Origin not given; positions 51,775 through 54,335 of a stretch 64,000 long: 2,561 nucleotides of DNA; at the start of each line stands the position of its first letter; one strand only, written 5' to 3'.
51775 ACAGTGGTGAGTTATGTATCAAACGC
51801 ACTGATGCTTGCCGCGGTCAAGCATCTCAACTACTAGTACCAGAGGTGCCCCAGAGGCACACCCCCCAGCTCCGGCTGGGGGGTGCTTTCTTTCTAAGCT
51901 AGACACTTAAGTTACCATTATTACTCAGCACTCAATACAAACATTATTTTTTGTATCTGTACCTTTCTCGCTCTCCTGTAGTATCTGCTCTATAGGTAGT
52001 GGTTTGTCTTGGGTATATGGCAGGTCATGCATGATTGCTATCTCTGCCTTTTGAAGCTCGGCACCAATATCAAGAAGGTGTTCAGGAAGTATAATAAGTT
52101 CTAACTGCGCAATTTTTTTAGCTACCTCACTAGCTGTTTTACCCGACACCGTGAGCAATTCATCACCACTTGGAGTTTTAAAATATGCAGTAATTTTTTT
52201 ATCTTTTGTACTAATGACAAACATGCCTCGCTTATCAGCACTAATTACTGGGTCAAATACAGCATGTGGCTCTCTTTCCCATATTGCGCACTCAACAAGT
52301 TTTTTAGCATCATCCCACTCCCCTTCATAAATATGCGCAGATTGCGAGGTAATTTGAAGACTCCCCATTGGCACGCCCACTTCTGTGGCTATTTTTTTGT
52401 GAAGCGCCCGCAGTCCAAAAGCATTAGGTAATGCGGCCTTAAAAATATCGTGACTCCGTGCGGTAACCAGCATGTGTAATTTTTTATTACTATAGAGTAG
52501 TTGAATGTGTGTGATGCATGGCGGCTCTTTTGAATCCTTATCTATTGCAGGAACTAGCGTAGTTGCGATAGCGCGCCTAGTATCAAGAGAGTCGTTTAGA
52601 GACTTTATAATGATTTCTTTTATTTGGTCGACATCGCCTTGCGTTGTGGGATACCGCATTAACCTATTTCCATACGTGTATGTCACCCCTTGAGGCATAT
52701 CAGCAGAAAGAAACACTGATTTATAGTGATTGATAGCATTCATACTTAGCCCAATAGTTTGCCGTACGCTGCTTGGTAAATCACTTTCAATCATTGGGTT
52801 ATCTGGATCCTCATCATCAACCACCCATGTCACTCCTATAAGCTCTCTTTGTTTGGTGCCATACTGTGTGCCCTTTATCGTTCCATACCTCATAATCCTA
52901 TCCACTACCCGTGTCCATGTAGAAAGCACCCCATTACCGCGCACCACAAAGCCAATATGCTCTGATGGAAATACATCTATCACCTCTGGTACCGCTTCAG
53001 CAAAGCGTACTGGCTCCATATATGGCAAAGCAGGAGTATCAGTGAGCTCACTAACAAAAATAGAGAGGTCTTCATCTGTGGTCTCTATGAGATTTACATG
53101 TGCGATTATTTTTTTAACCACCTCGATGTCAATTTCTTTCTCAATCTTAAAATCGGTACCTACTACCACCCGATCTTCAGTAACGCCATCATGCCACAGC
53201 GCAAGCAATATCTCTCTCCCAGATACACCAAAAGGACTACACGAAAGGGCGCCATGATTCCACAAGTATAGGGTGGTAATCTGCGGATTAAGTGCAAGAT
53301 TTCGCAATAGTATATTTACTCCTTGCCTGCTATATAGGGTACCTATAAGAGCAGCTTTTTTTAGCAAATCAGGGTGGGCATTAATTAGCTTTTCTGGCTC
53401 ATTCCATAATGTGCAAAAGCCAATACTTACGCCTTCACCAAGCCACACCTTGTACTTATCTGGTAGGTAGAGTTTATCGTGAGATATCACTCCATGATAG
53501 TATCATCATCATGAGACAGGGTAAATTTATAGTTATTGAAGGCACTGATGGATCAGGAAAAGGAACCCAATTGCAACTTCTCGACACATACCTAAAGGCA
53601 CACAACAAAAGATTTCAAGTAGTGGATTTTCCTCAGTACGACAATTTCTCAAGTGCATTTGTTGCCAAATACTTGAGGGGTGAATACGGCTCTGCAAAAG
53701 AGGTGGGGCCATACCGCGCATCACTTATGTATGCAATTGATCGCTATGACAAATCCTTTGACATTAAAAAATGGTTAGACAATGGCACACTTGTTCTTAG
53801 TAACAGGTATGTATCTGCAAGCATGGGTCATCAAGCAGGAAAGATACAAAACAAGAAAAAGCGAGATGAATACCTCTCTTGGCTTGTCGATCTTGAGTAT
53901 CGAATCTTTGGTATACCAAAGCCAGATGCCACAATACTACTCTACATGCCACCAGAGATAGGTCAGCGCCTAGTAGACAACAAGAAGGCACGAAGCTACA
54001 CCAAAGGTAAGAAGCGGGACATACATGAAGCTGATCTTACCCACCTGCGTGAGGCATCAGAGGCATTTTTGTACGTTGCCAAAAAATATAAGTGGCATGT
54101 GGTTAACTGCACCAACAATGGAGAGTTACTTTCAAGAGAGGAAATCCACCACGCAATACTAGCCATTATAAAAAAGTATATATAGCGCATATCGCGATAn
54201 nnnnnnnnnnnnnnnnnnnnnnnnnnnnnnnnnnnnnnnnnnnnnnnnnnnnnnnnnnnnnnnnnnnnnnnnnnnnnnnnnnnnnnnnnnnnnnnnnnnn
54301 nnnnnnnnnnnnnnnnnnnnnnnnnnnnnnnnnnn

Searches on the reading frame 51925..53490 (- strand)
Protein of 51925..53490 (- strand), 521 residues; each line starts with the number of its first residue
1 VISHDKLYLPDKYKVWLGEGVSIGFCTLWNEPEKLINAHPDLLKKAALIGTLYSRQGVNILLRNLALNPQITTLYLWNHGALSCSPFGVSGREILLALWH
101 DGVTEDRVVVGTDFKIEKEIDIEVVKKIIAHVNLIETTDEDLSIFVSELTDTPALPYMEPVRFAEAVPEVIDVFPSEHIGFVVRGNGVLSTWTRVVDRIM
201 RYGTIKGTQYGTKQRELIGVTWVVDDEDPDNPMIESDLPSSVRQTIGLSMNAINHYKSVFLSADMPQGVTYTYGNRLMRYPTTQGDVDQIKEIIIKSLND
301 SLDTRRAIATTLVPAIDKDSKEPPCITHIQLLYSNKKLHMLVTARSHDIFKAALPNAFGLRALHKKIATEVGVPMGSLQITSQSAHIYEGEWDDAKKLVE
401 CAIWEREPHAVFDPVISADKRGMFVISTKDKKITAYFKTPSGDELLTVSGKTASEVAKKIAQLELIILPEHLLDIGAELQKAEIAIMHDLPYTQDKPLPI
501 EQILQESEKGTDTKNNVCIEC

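Call 10: search_protein_families(library=pfam, proteins=[window:51925-53490:-], max_evalue=0.00001)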
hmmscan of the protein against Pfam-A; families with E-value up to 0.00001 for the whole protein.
window:51925-53490:- (521 aa): 2 families
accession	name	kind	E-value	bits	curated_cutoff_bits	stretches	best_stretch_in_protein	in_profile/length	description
PF00303.24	Thymidylat_synt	-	8.7e-17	61.6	24.3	1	271-440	92-258/266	Thymidylate synthase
PF14251.12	PterinBD-DUF4346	-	2.6e-12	47.8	29.6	1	419-495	2-86/86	PterinBD-DUF4346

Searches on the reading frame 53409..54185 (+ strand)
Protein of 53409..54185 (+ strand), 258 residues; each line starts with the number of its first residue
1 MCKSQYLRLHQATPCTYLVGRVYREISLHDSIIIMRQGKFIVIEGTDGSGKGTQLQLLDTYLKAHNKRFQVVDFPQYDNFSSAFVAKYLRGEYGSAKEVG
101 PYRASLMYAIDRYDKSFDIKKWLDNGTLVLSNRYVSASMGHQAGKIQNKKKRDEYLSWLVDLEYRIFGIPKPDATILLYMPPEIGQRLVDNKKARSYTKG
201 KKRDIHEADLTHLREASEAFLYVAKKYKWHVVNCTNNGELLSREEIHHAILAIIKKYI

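Call 10: search_protein_families(library=pfam, proteins=[window:53409-54185:+], max_evalue=0.00001)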
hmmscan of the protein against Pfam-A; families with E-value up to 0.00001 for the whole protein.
window:53409-54185:+ (258 aa): 1 family
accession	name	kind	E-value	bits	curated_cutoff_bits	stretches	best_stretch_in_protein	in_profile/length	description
PF02223.23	Thymidylate_kin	-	1.7e-17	64.1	27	1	43-241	1-181/185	Thymidylate kinase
